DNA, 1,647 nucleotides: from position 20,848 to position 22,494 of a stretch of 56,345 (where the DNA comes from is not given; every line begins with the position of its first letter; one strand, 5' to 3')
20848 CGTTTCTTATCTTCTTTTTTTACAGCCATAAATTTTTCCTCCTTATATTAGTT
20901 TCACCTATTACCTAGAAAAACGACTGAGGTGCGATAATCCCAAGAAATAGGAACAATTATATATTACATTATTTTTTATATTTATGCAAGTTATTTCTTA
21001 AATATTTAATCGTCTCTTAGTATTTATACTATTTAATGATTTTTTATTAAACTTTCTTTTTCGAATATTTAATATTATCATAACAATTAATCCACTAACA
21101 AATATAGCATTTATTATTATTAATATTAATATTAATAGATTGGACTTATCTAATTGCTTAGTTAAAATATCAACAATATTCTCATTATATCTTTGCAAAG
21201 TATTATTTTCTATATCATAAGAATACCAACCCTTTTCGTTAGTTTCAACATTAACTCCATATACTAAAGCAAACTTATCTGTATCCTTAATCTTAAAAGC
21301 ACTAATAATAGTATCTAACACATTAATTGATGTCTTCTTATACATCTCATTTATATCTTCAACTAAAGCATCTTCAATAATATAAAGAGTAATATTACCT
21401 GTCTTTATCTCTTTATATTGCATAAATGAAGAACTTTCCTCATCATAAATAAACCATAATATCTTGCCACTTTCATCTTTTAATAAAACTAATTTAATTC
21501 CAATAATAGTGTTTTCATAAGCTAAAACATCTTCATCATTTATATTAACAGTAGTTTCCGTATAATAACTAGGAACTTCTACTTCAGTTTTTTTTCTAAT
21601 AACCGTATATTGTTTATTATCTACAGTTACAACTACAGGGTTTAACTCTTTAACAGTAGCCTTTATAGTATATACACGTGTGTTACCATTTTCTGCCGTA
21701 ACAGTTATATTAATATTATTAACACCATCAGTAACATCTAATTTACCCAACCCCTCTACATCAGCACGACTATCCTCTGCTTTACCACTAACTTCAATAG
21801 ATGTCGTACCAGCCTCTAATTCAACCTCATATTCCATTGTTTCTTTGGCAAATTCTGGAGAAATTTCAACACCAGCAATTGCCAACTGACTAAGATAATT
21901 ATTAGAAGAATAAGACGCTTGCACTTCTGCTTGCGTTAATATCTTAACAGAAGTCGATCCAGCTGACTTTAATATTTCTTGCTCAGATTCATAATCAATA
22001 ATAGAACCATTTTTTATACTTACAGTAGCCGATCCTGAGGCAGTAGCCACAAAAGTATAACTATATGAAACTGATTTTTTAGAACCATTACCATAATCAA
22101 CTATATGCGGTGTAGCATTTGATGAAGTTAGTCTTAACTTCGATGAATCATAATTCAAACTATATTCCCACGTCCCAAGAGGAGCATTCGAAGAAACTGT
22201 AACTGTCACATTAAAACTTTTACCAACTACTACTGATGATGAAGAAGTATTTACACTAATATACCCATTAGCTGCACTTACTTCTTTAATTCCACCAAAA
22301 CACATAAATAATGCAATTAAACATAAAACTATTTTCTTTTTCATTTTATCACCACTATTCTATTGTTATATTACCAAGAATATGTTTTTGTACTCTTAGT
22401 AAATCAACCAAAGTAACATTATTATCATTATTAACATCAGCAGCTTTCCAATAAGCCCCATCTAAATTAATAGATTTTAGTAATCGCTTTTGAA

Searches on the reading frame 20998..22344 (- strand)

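Call 52: search_protein_families(library=pfam, proteins=[window:20998-22344:-], max_evalue=0.001)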
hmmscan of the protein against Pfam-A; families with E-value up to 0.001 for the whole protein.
window:20998-22344:- (448 aa): 2 families
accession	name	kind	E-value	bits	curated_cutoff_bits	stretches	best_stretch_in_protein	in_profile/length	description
PF12733.13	Cadherin-like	-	5.3e-06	27.2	24.2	1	152-230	2-87/89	Cadherin-like beta sandwich domain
PF13584.12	BatD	-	0.00034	21.6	24.1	1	33-109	3-72/92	BatD DUF11 like domain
